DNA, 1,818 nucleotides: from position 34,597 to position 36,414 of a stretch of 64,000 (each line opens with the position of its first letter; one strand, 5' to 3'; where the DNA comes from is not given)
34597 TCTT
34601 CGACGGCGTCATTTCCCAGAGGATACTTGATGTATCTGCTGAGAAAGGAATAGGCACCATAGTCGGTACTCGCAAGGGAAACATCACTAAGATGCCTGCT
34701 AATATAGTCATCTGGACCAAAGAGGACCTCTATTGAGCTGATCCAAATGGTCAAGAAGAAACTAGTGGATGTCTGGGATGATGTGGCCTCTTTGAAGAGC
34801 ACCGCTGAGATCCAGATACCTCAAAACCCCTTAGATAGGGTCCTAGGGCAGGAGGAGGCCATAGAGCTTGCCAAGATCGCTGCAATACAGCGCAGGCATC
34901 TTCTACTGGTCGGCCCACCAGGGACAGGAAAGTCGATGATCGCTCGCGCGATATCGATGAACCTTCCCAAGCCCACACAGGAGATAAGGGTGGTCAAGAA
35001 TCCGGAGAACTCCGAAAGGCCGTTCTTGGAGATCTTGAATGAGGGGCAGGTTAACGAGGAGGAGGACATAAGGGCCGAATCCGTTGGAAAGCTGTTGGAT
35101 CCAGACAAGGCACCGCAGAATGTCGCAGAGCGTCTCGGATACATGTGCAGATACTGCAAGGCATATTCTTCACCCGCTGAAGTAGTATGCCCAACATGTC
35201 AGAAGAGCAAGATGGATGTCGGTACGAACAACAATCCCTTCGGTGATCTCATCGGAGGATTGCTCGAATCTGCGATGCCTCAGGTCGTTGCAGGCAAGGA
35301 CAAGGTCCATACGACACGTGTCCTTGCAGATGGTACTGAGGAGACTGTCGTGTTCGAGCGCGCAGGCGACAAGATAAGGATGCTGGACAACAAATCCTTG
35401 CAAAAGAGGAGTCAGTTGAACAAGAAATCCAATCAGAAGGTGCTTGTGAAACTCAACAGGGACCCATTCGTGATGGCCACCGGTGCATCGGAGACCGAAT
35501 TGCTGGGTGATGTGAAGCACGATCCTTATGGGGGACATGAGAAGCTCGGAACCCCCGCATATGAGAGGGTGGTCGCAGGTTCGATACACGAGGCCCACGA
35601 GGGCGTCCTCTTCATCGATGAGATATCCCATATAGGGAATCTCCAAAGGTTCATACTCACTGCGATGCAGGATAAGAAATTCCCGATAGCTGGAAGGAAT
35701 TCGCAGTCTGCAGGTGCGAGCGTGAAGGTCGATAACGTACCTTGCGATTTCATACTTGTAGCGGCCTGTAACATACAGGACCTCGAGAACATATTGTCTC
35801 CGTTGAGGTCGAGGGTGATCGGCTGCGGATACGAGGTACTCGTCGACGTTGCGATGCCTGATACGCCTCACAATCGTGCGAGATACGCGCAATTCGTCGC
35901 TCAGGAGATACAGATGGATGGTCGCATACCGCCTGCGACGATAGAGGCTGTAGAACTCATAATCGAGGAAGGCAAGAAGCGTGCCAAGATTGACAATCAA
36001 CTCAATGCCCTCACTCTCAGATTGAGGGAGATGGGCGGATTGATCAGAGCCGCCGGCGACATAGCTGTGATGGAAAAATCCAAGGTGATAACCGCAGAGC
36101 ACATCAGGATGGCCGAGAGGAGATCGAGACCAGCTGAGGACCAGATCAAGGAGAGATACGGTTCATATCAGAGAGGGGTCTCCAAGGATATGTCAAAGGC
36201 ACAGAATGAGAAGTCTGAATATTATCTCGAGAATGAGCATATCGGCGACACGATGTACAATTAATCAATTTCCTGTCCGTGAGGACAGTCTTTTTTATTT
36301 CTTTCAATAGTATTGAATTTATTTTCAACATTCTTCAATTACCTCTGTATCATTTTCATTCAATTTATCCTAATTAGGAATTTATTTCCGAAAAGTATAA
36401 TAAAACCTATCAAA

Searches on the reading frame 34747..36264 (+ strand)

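Call 25: search_protein_families(library=pfam, proteins=[window:34747-36264:+], max_evalue=0.001)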
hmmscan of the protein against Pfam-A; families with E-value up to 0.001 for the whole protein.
window:34747-36264:+ (505 aa): 13 families
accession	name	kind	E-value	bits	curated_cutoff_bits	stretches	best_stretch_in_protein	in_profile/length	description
PF01078.27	Mg_chelatase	-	4.2e-16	59.4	20.3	1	29-79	2-52/207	Magnesium chelatase, subunit ChlI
PF00158.32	Sigma54_activat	-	2.9e-10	40.5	20.2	1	274-320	84-130/168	Sigma-54 interaction domain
PF07728.20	AAA_5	-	2.3e-09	37.8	22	1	51-81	1-32/139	AAA domain (dynein-related subfamily)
PF20030.5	bpMoxR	-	5.9e-08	32.5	27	1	31-73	13-55/205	MoxR domain in the MoxR-vWA-beta-propeller ternary systems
PF00004.35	AAA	-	1.2e-07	32.6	21.2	1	52-80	1-29/131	ATPase family associated with various cellular activities (AAA)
PF05496.18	RuvB_N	-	4.8e-07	30.1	27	0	39-74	23-58/159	Holliday junction DNA helicase RuvB P-loop domain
PF13401.12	AAA_22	-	3.3e-06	27.9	27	1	48-142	4-84/130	AAA domain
PF00493.29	MCM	-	5.1e-06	26.2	23.3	0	212-315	62-153/224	MCM P-loop domain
PF20720.3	nSTAND3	-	4.6e-05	23.6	27.2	1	38-90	6-58/155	Novel STAND NTPase 3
PF13191.12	AAA_16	-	9.9e-05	23.3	32.6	1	47-108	22-84/167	AAA ATPase domain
PF13173.12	AAA_14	-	0.00032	21.1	27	0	280-316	58-97/129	AAA domain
PF13245.12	AAA_19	-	0.0004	21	25.1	0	44-77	6-39/134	AAA domain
PF14532.12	Sigma54_activ_2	-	0.00051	20.7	25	0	42-100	15-71/138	Sigma-54 interaction domain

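Call 64: search_protein_families(library=ncbifam, proteins=[window:34747-36264:+], max_evalue=0.00001)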
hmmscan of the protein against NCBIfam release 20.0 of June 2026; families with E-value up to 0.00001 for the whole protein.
window:34747-36264:+ (505 aa): 9 families
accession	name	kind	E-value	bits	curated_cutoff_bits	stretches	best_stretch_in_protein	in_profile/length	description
TIGR00764.1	lon_rel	equivalog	1.2e-105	354.4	516.6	2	226-473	165-404/608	ATP-dependent protease LonB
TIGR02903.1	spore_lon_C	equivalog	1.2e-13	50.5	678.8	1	252-365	232-353/615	Lon family ATP-dependent protease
TIGR00368.1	TIGR00368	hypoth_equivalog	7.9e-13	47.8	362.4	1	18-79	179-241/499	YifB family Mg chelatase-like AAA ATPase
NF038308.1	RNA_repair_RtcR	equivalog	8.2e-12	44.7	650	1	276-320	270-315/530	RNA repair transcriptional activator RtcR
TIGR02902.1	spore_lonB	equivalog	2.2e-11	43.1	723.3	1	252-365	143-263/531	ATP-dependent protease LonB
NF007365.0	PRK09862.1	equivalog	3.3e-10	39.1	530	1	24-76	185-237/506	YifB family Mg chelatase-like AAA ATPase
TIGR00635.1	ruvB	equivalog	4.1e-07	29.4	299.05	0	39-86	20-64/305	Holliday junction branch migration DNA helicase RuvB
NF008469.0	PRK11361.1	equivalog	1.3e-06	27.5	714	0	262-318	215-272/461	acetoacetate metabolism transcriptional regulator AtoC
NF000868.0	PRK00080.1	equivalog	2.8e-06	26.5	282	0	28-74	23-76/330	Holliday junction branch migration DNA helicase RuvB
